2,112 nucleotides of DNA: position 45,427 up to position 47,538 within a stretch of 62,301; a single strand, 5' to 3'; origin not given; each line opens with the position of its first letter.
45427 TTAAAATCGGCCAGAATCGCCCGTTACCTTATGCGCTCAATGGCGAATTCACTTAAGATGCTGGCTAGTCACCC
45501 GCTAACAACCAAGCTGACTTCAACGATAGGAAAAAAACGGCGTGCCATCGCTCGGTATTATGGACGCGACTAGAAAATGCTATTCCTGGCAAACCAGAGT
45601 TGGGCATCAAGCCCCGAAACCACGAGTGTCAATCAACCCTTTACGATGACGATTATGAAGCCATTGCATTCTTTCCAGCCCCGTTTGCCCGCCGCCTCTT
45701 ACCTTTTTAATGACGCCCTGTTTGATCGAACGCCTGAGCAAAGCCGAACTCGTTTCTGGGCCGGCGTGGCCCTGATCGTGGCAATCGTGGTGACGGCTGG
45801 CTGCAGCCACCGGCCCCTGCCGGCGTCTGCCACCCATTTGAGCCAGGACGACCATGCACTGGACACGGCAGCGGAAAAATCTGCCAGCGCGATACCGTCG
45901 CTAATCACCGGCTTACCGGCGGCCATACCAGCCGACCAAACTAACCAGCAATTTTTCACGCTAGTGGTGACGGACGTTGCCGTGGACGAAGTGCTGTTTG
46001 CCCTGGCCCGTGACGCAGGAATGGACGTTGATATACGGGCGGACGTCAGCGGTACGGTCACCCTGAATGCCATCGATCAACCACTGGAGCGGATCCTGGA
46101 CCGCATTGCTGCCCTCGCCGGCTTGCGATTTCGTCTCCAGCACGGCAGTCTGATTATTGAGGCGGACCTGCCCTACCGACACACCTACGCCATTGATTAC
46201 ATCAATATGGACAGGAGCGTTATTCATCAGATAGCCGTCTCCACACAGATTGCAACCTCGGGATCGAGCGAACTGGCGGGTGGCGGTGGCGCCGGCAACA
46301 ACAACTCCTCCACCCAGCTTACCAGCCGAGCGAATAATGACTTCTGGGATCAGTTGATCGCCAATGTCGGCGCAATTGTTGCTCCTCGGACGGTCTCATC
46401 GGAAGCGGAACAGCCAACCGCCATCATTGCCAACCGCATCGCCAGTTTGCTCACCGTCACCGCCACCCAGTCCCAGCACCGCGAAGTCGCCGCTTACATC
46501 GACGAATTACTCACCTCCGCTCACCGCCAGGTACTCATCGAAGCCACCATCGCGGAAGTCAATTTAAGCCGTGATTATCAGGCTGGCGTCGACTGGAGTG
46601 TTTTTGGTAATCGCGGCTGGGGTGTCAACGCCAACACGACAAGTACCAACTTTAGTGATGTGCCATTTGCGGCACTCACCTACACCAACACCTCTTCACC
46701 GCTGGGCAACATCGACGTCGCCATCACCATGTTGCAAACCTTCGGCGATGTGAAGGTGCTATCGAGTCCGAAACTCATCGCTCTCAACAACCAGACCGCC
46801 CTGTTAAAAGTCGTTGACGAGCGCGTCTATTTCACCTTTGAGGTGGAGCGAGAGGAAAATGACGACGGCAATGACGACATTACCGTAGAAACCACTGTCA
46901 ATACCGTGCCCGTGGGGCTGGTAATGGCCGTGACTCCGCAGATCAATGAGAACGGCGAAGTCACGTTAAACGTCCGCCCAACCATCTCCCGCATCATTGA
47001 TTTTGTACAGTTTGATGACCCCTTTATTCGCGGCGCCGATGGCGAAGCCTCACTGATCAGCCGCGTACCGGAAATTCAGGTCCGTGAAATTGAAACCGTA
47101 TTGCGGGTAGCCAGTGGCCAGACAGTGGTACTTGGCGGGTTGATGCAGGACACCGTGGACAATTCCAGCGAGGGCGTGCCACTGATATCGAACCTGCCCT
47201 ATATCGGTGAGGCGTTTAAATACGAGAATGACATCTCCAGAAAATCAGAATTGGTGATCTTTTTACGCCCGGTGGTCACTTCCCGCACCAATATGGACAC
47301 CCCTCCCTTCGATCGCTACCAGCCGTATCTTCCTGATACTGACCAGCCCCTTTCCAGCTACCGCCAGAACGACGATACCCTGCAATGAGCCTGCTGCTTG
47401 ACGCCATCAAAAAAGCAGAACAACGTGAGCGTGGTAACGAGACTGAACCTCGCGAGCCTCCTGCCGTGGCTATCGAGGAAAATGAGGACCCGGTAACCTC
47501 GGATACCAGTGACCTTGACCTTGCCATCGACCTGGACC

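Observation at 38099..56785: Non-canonical type IV pilus / MSHA-like filament locus with a private regulatory and ABC module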

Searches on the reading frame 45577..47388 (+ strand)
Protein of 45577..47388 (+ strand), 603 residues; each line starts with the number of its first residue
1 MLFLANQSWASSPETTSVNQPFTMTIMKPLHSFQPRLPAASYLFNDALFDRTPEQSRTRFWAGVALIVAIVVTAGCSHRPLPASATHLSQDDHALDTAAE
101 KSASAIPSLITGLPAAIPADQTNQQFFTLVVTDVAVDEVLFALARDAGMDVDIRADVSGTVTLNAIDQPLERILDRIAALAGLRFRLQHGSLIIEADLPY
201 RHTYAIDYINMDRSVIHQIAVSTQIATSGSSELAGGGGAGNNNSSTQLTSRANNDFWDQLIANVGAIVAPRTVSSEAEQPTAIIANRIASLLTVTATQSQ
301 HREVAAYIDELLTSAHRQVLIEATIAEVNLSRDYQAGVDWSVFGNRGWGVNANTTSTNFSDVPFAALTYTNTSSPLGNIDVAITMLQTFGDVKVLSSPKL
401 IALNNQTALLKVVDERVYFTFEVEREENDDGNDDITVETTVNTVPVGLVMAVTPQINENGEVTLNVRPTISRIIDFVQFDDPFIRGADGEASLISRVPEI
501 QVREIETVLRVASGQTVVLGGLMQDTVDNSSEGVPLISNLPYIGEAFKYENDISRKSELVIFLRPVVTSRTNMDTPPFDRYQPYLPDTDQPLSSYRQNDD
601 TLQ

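Call 4: search_protein_families(library=ncbifam, proteins=[window:45577-47388:+], max_evalue=0.01)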
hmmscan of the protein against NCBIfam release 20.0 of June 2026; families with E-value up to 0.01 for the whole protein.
window:45577-47388:+ (603 aa): 9 families
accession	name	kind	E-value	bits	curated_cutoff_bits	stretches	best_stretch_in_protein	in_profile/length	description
TIGR02519.1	pilus_MshL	equivalog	3.8e-75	252.6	250.2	1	284-567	2-289/290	pilus (MSHA type) biogenesis protein MshL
TIGR02517.1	type_II_gspD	equivalog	2.6e-46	158.3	351.35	1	244-568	301-590/600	type II secretion system secretin GspD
TIGR02515.1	IV_pilus_PilQ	subfamily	4.5e-36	124.8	284.35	2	286-567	140-426/428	type IV pilus secretin PilQ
TIGR02516.1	type_III_yscC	equivalog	3.4e-27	95.1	238.45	1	277-567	195-460/463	type III secretion system outer membrane ring subunit SctC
NF010083.0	PRK13568.1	equivalog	5.7e-26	91.2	554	1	283-567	155-416/419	DNA uptake porin HofQ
TIGR02520.1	pilus_B_mal_scr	equivalog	4.5e-25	88.2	287.65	1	167-567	128-513/513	PilN family type IVB pilus formation outer membrane protein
NF007851.2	PRK10560.1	exception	2.6e-23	82.5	598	2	298-567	161-408/412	DNA uptake porin HofQ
NF011873.0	PRK15346.1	equivalog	1.6e-18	66.7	524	1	307-563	262-488/499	EscC/YscC/HrcC family type III secretion system outer membrane ring protein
NF042912.1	Amuc_1098_fam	equivalog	1.1e-17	63.4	750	2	439-564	657-792/805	Amuc_1098 family type IV pilus outer membrane protein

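Call 6: search_protein_families(library=pfam, proteins=[window:45577-47388:+], max_evalue=0.01)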
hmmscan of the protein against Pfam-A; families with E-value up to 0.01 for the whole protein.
window:45577-47388:+ (603 aa): 2 families
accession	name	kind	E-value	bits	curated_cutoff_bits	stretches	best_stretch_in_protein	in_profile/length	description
PF00263.26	Secretin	-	2e-40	138.6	27.5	1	386-567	2-167/169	Bacterial type II and III secretion system protein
PF07655.18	Secretin_N_2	-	1.4e-06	29.1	23.4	1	203-275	3-84/91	Secretin N-terminal domain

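Call 23: search_dna_similar(query=window:45577-47388:+, collection=plasmids, mode=protein, max_rows=15)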
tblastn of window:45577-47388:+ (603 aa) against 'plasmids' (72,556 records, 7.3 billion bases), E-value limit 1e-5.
Records with a match: 2864; places in all: 3042; records where one place covers at least 80% of the query: 0.
Best place of each record, by identity: <60% 2864.
By first word of the organism name: Escherichia 1572; Salmonella 409; Ralstonia 137; Shigella 109; Yersinia 91; Sinorhizobium 86; Rhizobium 67; Pseudomonas 61; Klebsiella 59; Aeromonas 36; and 88 more.
By predicted mobility (MOB-suite, as given by PLSDB): conjugative 1874; non-mobilizable 677; mobilizable 313.
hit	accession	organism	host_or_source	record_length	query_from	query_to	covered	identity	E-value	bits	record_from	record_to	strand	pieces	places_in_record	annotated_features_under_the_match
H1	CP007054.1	Opitutaceae bacterium TAV5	-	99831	136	580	74%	26.7%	3e-31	137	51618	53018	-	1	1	hypothetical protein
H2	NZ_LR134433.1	Legionella adelaidensis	environmental,Cooling tower water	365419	127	571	74%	25.8%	3e-33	143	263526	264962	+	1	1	mshL: pilus (MSHA type) biogenesis protein MshL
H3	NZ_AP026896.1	Aeromonas caviae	Microbe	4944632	115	569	75%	23.0%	1e-9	69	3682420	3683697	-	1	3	none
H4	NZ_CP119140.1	Neisseria gonorrhoeae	Homo sapiens,whole organism,blood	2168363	133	567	72%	23.8%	1e-12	79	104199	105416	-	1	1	none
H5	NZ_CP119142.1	Neisseria gonorrhoeae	Homo sapiens,whole organism,synovial ...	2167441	133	567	72%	23.6%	5e-12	77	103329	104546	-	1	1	none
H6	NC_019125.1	Salmonella enterica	-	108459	169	569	67%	25.3%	6e-12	77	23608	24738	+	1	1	PilN family type IVB pilus formation outer membrane protein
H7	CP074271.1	Salmonella enterica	environmental,surface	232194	169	569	67%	24.9%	7e-12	77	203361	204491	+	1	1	PilN family type IVB pilus formation outer membrane protein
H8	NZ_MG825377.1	Escherichia coli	chicken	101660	159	569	68%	22.7%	3e-6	59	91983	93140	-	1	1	PilN family type IVB pilus formation outer membrane protein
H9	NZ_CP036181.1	Escherichia coli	Homo sapiens,Pure culture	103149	159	569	68%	22.7%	3e-6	59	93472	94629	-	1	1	PilN family type IVB pilus formation outer membrane protein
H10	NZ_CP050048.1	Escherichia coli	broiler chicken,cell culture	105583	159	569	68%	22.7%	3e-6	59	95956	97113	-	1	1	PilN family type IVB pilus formation outer membrane protein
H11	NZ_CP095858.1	Escherichia coli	Homo sapiens,urine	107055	159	569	68%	22.7%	3e-6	59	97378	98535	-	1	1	PilN family type IVB pilus formation outer membrane protein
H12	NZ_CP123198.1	Escherichia coli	mixed culture,wastewater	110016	159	569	68%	22.7%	3e-6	59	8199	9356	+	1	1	PilN family type IVB pilus formation outer membrane protein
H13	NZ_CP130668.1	Escherichia coli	Homo sapiens,urine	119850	159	569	68%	22.7%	3e-6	59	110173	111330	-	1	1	PilN family type IVB pilus formation outer membrane protein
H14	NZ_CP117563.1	Escherichia albertii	Columba livia,whole organism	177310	159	569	68%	22.7%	3e-6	59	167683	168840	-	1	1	PilN family type IVB pilus formation outer membrane protein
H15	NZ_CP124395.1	Escherichia coli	wastewater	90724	159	569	68%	22.7%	3e-6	58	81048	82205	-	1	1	PilN family type IVB pilus formation outer membrane protein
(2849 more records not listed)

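Call 25: get_annotated_region(hit=H2, flank=12000)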
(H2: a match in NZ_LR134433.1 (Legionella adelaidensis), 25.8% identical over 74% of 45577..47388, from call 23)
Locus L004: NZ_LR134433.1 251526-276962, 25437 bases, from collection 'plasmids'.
description: Legionella adelaidensis strain NCTC12735 plasmid 24, complete sequence
organism: Legionella adelaidensis (NCBI taxid 45056)
taxonomy: Bacteria; Pseudomonadota; Gammaproteobacteria; Legionellales; Legionellaceae; Legionella; Legionella adelaidensis
host: -; source: environmental,Cooling tower water; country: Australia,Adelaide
typing (MOB-suite, as given by PLSDB): mobilizable; relaxase MOBH
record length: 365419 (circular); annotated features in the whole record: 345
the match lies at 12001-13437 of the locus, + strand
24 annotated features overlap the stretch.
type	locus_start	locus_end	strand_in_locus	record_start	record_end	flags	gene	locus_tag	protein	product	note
CDS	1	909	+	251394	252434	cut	-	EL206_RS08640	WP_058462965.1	tyrosine-type recombinase/integrase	GO:0015074 - DNA integration [Evidence IEA]; GO:0006310 - DNA recombination [Evidence IEA]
CDS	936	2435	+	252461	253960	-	-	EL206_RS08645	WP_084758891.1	recombinase family protein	GO:0006310 - DNA recombination [Evidence IEA]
CDS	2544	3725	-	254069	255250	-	-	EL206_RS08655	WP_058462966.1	pyridoxal phosphate-dependent aminotransferase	GO:0009058 - biosynthetic process [Evidence IEA]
CDS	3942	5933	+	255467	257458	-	uvrB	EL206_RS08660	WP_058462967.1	excinuclease ABC subunit UvrB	GO:0006289 - nucleotide-excision repair [Evidence IEA]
CDS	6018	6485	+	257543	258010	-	-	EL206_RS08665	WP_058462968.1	type II secretion system protein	-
CDS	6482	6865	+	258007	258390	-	-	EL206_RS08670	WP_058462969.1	type II secretion system protein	-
CDS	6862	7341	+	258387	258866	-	-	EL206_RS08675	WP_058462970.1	competence type IV pilus minor pilin ComGF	-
CDS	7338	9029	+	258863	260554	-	-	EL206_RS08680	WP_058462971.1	type II secretion system protein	-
CDS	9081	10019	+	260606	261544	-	-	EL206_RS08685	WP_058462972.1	hypothetical protein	-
CDS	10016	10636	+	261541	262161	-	-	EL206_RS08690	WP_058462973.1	PilN domain-containing protein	-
CDS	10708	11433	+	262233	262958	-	-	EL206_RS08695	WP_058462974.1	hypothetical protein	-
CDS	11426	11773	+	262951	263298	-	-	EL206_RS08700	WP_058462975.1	hypothetical protein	-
CDS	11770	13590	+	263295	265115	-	mshL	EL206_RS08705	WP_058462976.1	pilus (MSHA type) biogenesis protein MshL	GO:0009306 - protein secretion [Evidence IEA]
CDS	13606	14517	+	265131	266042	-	-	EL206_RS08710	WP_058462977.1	AAA family ATPase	-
CDS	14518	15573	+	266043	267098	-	-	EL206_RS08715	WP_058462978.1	hypothetical protein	-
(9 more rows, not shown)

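Call 30: find_related_loci(query=A2, collection=genome_contigs, flank=10000)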
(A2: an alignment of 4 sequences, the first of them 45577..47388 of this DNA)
Query A2 (603 aa) in genome_contigs; peptide patterns used: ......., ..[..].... (x = any residue, [..] = any of these).
102 stretches matched a pattern; 5 encode a relative of the query (tblastn E <= 1e-3); 5 distinct loci.
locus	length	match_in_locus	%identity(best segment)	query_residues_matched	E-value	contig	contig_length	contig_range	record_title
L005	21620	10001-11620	66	62-597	0e+0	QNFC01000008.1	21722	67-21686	MAG: Gammaproteobacteria bacterium isolate B29_G4 B29_Guay4_scaffold_01341, whole genome shotgun sequence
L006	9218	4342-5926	72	59-601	0e+0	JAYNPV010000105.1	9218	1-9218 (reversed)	MAG: Gammaproteobacteria bacterium isolate 139539_COM_metabat_bins_sens.tsv.156 NODE_10179_length_9218_cov_3.663866, who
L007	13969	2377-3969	70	67-593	0e+0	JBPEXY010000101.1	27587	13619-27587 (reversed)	MAG: Immundisolibacteraceae bacterium isolate MAG36 MAG36_MAG36_101, whole genome shotgun sequence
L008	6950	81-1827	34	67-586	4e-87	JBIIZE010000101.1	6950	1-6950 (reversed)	MAG: Burkholderiales bacterium isolate ME2005-11-08_3300042400_group2_bin9 Rohwer_bin2381_scaffold_9237_c1, whole genome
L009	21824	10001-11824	36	50-589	3e-98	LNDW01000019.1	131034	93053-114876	MAG: Betaproteobacteria bacterium Ga0077527 Ga0077527_118.1, whole genome shotgun sequence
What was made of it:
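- Tried and rejected: The secretin alignment yielded narrow patterns and returned only five loci (call 30).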

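Call 33: search_protein_families(library=pfam, proteins=[L009:1106-1861:-, L009:1966-3003:-, L009:2968-3804:+, L009:3816-4523:+, L009:4616-5506:+, L009:5139-6053:+, L009:6107-6889:+, L009:6966-8390:+, L009:8391-9908:+, L009:277-792:+], max_evalue=0.001)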
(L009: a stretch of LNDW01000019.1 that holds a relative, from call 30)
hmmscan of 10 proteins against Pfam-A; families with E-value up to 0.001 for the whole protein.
L009:1106-1861:- (251 aa): 2 families
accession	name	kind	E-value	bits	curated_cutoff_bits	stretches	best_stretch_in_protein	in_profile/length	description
PF01061.29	ABC2_membrane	-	1.2e-35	123.4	26.9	1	4-214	3-211/211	ABC-2 type transporter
PF12698.13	ABC2_membrane_3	-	7.7e-11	42.1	31.6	1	53-240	160-346/347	ABC-2 family transporter protein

L009:1966-3003:- (345 aa): 4 families
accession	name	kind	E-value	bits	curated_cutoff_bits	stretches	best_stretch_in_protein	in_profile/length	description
PF00005.33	ABC_tran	-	4.2e-34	118.5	25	1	67-208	2-137/137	ABC transporter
PF13304.12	AAA_21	-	4.4e-14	53.7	27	2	172-237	230-298/304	AAA domain, putative AbiEii toxin, Type IV TA system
PF02463.25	SMC_N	-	0.0003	20.7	40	0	171-247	128-210/220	RecF/RecN/SMC N terminal domain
PF13732.12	DrrA1-3_C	-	0.00049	21.2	27.4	0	294-341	34-80/81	ATP-binding protein DrrA1-3-like, C-terminal domain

L009:2968-3804:+ (278 aa): 0 families

L009:3816-4523:+ (235 aa): 0 families

L009:4616-5506:+ (296 aa): 0 families

L009:5139-6053:+ (304 aa): 0 families

L009:6107-6889:+ (260 aa): 5 families
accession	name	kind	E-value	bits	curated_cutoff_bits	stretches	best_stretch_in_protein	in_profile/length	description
PF00005.33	ABC_tran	-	6.3e-23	82.3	25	1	43-182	3-137/137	ABC transporter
PF13304.12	AAA_21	-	9.3e-16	59.2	27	2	150-211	234-298/304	AAA domain, putative AbiEii toxin, Type IV TA system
PF02463.25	SMC_N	-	0.00044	20.2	40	0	51-71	24-44/220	RecF/RecN/SMC N terminal domain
PF13476.12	AAA_23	-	0.00068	20.8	27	1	46-72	15-40/201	AAA domain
PF13604.12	AAA_30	-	0.00094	19.4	27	0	53-193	20-110/191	AAA domain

L009:6966-8390:+ (474 aa): 9 families
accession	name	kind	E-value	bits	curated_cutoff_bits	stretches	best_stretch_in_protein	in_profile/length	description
PF00158.32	Sigma54_activat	-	8e-65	218.1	20.2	1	144-310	2-168/168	Sigma-54 interaction domain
PF14532.12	Sigma54_activ_2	-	2.3e-23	83.4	25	1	144-314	1-138/138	Sigma-54 interaction domain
PF00072.30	Response_reg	-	8e-17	61.9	30.2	1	11-125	2-110/111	Response regulator receiver domain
PF25601.1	AAA_lid_14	-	5.3e-15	55.5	27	1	315-397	1-83/87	AAA+ ATPase lid domain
PF02954.25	HTH_8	-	4e-11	42.9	22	1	431-465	6-40/42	Bacterial regulatory protein, Fis family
PF07728.20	AAA_5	-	2.1e-06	28.3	22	1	166-303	1-138/139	AAA domain (dynein-related subfamily)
PF07724.20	AAA_2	-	5e-05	23.8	27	1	167-295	6-135/166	AAA domain (Cdc48 subfamily)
PF00004.35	AAA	-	0.0005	20.9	21.2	1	167-299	1-126/131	ATPase family associated with various cellular activities (AAA)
PF13556.12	HTH_30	-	0.00054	20.1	27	0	441-465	10-34/59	PucR C-terminal helix-turn-helix domain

L009:8391-9908:+ (505 aa): 2 families
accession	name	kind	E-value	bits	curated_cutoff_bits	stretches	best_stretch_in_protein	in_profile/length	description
PF13401.12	AAA_22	-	5.7e-27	95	27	1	41-170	3-129/130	AAA domain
PF13191.12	AAA_16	-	8.1e-07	30.1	32.6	1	32-153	12-162/167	AAA ATPase domain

L009:277-792:+ (171 aa): 0 families

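Call 34: search_protein_families(library=pfam, proteins=[L009:9905-11851:+, L009:11848-13167:+, L009:13189-14895:+, L009:14909-16114:+, L009:16135-17709:+, L009:17706-18317:+, L009:18197-18964:+, L009:18945-20897:+, L009:20836-21645:+], max_evalue=0.001)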
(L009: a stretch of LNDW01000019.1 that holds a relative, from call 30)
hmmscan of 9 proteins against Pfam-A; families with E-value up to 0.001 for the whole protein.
L009:9905-11851:+ (648 aa): 4 families
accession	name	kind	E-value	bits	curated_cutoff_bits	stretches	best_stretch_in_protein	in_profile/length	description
PF00263.26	Secretin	-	9.8e-37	126.6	27.5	1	435-619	2-168/169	Bacterial type II and III secretion system protein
PF07655.18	Secretin_N_2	-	1.1e-09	39.1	23.4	1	184-259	2-79/91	Secretin N-terminal domain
PF19952.5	DUF6414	-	0.00062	20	25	1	194-303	27-138/283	Domain of unknown function (DUF6414)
PF07660.19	STN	-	0.00066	19.9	28.4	0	137-178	8-51/52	Secretin and TonB N terminus short domain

L009:11848-13167:+ (439 aa): 12 families
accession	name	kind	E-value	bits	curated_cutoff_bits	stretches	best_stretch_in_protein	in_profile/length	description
PF07719.23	TPR_2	-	3.9e-14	52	27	0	384-415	2-33/34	Tetratricopeptide repeat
PF13432.12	TPR_16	-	2.9e-13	50.4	32.7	2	255-315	3-63/65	Tetratricopeptide repeat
PF00515.34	TPR_1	-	1.1e-12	47.6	27.8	0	351-380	3-32/34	Tetratricopeptide repeat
PF14559.12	TPR_19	-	1.9e-11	44.6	25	1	259-316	1-58/68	Tetratricopeptide repeat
PF13428.12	TPR_14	-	3.5e-09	36.9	23.5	0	256-291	8-43/44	Tetratricopeptide repeat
PF13431.12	TPR_17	-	2.4e-08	34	24.4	0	274-302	4-32/34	Tetratricopeptide repeat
PF13176.12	TPR_7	-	5.4e-08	32.8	27.9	0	387-419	3-35/36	Tetratricopeptide repeat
PF13181.12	TPR_8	-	6.2e-08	32.6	25.7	0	385-415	3-33/34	Tetratricopeptide repeat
PF13414.12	TPR_11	-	8.7e-08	32.2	26.8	0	356-393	1-38/42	TPR repeat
PF23914.1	TPR_CcmH_CycH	-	8.9e-07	29.3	42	0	263-316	101-154/158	Cytochrome c-type biogenesis protein H TPR domain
PF13174.12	TPR_6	-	4.1e-06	27.5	26.3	0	284-314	1-31/33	Tetratricopeptide repeat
PF13424.12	TPR_12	-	5.5e-06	26.9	30.1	0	354-414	8-76/77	Tetratricopeptide repeat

L009:13189-14895:+ (568 aa): 5 families
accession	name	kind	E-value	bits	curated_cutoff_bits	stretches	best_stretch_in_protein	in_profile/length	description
PF00437.27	T2SSE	-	1e-125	419.7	24.9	1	179-558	5-370/370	Type II/IV secretion system protein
PF05157.20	MshEN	-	1.1e-16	61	23.1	1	65-153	4-89/90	MshEN domain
PF13401.12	AAA_22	-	1.1e-05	26.2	27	1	315-353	4-44/130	AAA domain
PF20720.3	nSTAND3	-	0.00031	20.9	27.2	1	316-355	17-56/155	Novel STAND NTPase 3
PF13191.12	AAA_16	-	0.00051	21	32.6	0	312-356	21-63/167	AAA ATPase domain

L009:14909-16114:+ (401 aa): 1 family
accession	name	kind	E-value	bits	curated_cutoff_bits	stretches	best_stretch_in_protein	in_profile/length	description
PF00482.28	T2SSF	-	7.1e-48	162.1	25.2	2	71-188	7-125/125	Type II secretion system (T2SS), protein F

L009:16135-17709:+ (524 aa): 0 families

L009:17706-18317:+ (203 aa): 0 families

L009:18197-18964:+ (255 aa): 0 families

L009:18945-20897:+ (650 aa): 0 families

L009:20836-21645:+ (269 aa): 1 family
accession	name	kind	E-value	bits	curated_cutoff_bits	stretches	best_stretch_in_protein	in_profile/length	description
PF07963.17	N_methyl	-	2.8e-07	30.3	21.2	1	25-49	3-27/27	Prokaryotic N-terminal methylation motif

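Call 65: search_solved_structures(query=window:45577-47388:+, max_evalue=0.00001)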
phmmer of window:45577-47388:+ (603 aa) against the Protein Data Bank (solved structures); distinct sequences matched with E-value up to 0.00001: 19.
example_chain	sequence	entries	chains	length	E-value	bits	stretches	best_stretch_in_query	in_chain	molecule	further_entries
5wln_G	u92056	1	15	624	3.8e-17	65.4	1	314-568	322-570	Type II secretion system protein D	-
6w6m_A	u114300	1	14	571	5.2e-16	61.7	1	127-567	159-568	Type IV pilus secretin PilQ family protein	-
6i1x_A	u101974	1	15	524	1.1e-15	60.6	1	282-572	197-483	Type II secretion system protein D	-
5wq7_A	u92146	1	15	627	1.4e-15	60.2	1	273-570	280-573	Putative type II secretion system protein D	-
6hcg_A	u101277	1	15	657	2.1e-14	56.4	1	288-568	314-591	Type II secretion system protein D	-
5w68_A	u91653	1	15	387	2.4e-14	56.2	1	386-568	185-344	Putative type II secretion protein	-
5zdh_A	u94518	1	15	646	1.9e-13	53.2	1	387-568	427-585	Type II secretion system protein D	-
9sh1_A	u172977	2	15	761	6.2e-13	51.5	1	285-568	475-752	Type IV pilus biogenesis and competence protein PilQ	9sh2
4av2_A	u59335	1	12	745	1.3e-12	50.5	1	286-568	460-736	TYPE IV PILUS BIOGENESIS AND COMPETENCE PROTEIN PILQ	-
6i1y_A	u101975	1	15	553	2.6e-12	49.5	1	372-568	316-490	General secretion pathway protein GspD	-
9x0w_A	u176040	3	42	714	2.9e-12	49.3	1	304-568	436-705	Fimbrial assembly protein PilQ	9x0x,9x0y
6ve2_A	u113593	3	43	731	3.5e-12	49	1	380-568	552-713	Fimbrial assembly protein PilQ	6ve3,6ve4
9k8v_A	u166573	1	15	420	4.7e-12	48.6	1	370-568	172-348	General secretion pathway protein D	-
5wq9_A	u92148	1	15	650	6.6e-12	48.1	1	370-568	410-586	Type II secretion system protein D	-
5wq8_A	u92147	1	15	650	1.4e-11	47.1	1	370-568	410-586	Type II secretion system protein D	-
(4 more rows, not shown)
